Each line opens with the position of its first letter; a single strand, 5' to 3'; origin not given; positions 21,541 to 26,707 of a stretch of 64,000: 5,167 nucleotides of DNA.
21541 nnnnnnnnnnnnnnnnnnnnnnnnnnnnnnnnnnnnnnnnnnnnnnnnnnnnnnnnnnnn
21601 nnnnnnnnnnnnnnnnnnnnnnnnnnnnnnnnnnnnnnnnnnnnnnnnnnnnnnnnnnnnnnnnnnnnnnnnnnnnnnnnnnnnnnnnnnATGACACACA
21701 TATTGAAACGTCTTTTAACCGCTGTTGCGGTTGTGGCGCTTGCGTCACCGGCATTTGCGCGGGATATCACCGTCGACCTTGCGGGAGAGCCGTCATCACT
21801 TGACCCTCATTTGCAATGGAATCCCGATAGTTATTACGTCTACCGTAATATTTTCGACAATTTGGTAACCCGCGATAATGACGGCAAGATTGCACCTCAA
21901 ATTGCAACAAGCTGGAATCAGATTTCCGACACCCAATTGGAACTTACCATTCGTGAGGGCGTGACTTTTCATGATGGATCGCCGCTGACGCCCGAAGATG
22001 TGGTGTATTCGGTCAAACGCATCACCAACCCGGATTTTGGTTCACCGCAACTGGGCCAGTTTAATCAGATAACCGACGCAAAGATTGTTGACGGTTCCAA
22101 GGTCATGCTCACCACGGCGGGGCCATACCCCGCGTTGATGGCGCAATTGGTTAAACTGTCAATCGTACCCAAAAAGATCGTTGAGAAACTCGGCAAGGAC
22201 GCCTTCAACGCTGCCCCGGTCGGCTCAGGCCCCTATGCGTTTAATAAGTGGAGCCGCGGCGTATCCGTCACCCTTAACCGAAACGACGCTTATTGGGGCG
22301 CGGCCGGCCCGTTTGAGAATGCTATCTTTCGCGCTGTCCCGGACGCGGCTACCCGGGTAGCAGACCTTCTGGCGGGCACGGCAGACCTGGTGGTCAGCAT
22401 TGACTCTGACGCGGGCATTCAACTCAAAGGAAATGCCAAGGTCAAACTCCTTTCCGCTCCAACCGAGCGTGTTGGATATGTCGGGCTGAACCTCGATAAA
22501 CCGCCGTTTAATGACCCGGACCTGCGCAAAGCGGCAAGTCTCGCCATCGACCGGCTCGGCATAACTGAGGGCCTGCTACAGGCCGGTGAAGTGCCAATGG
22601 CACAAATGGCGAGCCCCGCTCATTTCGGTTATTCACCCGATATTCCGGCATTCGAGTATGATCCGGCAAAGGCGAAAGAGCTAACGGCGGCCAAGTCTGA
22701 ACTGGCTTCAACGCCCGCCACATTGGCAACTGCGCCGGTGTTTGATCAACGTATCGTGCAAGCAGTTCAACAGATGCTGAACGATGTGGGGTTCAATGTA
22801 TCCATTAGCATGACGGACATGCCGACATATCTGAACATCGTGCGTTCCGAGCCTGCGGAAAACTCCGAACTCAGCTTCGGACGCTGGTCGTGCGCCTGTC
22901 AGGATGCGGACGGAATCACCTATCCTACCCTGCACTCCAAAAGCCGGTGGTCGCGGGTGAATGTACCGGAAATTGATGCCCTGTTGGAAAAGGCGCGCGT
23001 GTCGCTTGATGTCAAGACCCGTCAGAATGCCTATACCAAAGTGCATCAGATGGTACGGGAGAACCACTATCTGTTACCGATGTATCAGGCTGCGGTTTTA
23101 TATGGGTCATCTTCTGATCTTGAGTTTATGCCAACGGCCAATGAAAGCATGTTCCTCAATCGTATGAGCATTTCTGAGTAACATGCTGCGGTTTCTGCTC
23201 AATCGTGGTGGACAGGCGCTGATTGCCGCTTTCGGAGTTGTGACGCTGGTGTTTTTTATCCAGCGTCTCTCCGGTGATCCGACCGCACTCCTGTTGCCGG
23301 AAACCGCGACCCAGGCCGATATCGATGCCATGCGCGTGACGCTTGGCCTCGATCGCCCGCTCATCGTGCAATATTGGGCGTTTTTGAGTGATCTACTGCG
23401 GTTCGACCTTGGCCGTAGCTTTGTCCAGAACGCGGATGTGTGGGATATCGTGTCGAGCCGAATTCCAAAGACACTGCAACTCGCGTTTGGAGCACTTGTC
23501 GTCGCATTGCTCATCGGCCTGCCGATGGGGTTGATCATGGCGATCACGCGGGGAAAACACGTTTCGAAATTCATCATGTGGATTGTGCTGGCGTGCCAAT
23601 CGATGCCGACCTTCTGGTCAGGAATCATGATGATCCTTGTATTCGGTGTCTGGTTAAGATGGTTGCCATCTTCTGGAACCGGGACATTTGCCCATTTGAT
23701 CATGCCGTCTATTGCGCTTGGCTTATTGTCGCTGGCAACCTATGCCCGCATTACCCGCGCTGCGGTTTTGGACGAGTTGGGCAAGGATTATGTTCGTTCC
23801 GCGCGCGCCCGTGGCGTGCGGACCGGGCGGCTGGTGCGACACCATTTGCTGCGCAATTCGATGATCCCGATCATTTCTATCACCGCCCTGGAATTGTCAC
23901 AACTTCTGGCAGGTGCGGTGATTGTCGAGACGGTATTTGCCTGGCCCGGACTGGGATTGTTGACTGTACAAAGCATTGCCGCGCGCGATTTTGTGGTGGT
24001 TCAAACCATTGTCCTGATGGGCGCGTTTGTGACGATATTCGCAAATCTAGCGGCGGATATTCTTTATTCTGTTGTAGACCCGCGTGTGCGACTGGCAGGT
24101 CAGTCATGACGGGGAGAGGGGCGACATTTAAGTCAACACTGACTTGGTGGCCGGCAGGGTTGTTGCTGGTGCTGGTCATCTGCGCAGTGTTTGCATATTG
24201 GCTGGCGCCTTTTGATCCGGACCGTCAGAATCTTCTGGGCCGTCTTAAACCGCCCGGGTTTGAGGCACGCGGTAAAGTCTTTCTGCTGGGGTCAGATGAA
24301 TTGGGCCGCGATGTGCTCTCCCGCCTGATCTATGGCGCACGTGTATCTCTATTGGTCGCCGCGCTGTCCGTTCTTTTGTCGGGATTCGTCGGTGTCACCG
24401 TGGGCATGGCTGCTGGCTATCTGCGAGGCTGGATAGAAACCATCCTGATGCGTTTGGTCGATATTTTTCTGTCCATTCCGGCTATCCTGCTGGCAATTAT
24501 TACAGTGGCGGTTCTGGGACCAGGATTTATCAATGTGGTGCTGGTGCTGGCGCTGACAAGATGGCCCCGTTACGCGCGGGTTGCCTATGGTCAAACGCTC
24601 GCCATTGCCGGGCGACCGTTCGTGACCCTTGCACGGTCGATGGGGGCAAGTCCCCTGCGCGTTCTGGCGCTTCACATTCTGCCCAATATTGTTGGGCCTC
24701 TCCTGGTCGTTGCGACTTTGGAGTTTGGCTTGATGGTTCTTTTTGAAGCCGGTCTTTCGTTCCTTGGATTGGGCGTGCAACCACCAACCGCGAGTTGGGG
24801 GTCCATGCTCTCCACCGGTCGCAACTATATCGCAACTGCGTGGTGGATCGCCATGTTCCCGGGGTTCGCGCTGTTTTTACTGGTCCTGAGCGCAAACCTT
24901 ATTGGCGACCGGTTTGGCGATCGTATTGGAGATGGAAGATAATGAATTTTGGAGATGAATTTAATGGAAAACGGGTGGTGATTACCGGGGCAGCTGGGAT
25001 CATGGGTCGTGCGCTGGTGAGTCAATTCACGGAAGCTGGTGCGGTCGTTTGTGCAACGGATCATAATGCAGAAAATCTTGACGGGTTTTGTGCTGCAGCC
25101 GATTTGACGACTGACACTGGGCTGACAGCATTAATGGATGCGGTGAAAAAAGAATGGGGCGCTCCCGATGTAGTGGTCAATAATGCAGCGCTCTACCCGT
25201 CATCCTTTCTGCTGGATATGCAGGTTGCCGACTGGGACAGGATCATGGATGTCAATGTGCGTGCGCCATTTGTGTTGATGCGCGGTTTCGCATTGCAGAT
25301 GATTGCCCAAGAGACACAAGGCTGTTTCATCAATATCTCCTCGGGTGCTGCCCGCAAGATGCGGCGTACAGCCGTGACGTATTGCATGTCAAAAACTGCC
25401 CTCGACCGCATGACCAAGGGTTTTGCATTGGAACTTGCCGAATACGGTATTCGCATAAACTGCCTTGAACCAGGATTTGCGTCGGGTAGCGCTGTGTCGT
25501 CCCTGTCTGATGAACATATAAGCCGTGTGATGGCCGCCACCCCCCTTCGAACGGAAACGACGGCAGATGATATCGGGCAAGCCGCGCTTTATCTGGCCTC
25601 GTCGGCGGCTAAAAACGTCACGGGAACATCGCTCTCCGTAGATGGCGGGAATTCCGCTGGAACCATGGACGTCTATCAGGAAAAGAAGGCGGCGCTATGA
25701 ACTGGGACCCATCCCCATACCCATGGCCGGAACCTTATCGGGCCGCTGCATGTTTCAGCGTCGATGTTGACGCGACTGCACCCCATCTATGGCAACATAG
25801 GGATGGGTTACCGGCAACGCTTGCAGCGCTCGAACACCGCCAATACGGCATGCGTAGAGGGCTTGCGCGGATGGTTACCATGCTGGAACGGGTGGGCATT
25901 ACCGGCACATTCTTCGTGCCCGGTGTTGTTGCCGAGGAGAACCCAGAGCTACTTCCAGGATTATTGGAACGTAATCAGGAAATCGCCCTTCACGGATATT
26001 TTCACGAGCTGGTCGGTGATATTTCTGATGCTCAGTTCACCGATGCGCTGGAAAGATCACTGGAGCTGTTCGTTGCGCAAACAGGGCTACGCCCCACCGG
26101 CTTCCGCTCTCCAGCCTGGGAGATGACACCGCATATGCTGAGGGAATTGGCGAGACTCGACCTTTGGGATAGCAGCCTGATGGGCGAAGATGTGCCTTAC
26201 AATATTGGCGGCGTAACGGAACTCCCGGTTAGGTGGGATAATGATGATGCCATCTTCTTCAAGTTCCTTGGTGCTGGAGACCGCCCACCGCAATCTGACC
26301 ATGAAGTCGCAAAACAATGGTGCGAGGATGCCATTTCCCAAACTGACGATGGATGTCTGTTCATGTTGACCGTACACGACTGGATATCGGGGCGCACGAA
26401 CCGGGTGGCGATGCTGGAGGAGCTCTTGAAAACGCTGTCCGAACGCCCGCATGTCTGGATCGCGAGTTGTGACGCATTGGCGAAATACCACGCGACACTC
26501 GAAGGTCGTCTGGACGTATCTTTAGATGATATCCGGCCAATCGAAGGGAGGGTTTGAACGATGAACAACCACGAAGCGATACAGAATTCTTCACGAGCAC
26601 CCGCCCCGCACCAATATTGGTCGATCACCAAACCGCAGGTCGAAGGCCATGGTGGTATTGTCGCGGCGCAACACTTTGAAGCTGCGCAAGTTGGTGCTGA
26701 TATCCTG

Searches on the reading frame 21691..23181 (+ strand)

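Call 22: search_protein_families(library=pfam, proteins=[window:21691-23181:+], max_evalue=0.00001)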
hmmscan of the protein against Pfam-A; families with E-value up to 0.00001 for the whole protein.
window:21691-23181:+ (496 aa): 1 family
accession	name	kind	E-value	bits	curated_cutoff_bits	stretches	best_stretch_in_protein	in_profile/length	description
PF00496.27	SBP_bac_5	-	3.3e-75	254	32.4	1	66-417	1-364/368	Bacterial extracellular solute-binding proteins, family 5 Middle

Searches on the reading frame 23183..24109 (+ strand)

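Call 22: search_protein_families(library=pfam, proteins=[window:23183-24109:+], max_evalue=0.00001)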
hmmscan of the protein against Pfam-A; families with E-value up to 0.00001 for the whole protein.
window:23183-24109:+ (308 aa): 2 families
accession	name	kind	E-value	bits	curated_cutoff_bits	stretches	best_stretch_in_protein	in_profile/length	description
PF00528.27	BPD_transp_1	-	8.1e-43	146.7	26.4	1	112-303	1-183/184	Binding-protein-dependent transport system inner membrane component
PF19300.4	BPD_transp_1_N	-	3.1e-13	50.4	23.8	1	1-101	1-114/114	Binding-prot-dependent transport system membrane comp, N-term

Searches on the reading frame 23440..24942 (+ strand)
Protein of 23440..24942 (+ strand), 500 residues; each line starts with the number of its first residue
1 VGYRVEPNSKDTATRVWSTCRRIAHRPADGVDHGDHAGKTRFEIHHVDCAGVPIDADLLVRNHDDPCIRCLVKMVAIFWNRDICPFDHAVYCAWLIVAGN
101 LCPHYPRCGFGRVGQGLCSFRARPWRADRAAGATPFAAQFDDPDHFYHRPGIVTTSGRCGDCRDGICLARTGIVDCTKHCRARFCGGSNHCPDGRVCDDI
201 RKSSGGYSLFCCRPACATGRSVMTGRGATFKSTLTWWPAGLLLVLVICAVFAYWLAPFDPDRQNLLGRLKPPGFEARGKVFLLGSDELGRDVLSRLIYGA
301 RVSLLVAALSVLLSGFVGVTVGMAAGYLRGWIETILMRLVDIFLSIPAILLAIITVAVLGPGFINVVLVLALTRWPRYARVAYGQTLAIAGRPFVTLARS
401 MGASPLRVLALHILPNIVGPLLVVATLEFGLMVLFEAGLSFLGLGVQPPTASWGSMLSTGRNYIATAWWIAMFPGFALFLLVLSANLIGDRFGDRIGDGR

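Call 22: search_protein_families(library=pfam, proteins=[window:23440-24942:+], max_evalue=0.00001)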
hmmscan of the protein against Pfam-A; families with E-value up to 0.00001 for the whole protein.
window:23440-24942:+ (500 aa): 2 families
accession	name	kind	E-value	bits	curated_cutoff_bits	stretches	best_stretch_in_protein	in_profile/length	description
PF00528.27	BPD_transp_1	-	9.8e-27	94.3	26.4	1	318-496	1-182/184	Binding-protein-dependent transport system inner membrane component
PF12911.12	OppC_N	-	8.5e-06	26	23.9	1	239-272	20-53/53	N-terminal TM domain of oligopeptide transport permease C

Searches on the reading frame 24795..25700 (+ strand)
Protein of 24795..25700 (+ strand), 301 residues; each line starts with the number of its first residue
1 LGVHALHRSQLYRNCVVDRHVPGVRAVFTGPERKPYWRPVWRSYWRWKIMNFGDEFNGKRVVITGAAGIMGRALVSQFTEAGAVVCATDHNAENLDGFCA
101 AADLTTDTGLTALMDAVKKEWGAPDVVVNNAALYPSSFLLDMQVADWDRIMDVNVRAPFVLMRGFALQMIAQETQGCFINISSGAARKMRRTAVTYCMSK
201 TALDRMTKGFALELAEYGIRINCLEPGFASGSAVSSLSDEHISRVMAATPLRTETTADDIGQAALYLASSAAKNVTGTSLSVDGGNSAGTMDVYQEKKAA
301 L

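Call 22: search_protein_families(library=pfam, proteins=[window:24795-25700:+], max_evalue=0.00001)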
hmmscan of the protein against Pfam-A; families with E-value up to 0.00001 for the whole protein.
window:24795-25700:+ (301 aa): 4 families
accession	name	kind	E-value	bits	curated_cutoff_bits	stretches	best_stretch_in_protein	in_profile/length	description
PF13561.12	adh_short_C2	-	2.2e-44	152.2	27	1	65-285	1-234/236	Enoyl-(Acyl carrier protein) reductase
PF00106.31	adh_short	-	2e-35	122.5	26.6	1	59-234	1-187/195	short chain dehydrogenase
PF01370.27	Epimerase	-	3.5e-06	27.1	20.9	1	61-183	1-115/240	NAD dependent epimerase/dehydratase family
PF08659.16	KR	-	6.1e-06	26.7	22.6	0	62-207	4-160/180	KR domain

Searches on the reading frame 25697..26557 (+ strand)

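Call 22: search_protein_families(library=pfam, proteins=[window:25697-26557:+], max_evalue=0.00001)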
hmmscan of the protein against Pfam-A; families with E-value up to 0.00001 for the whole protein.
window:25697-26557:+ (286 aa): 2 families
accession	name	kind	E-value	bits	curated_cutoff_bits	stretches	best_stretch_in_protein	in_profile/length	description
PF01522.26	Polysacc_deac_1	-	1.2e-11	45.1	23.1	1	54-155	19-120/124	Polysaccharide deacetylase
PF10096.14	DUF2334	-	4.1e-06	27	26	1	86-152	59-137/203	Uncharacterized protein conserved in bacteria (DUF2334)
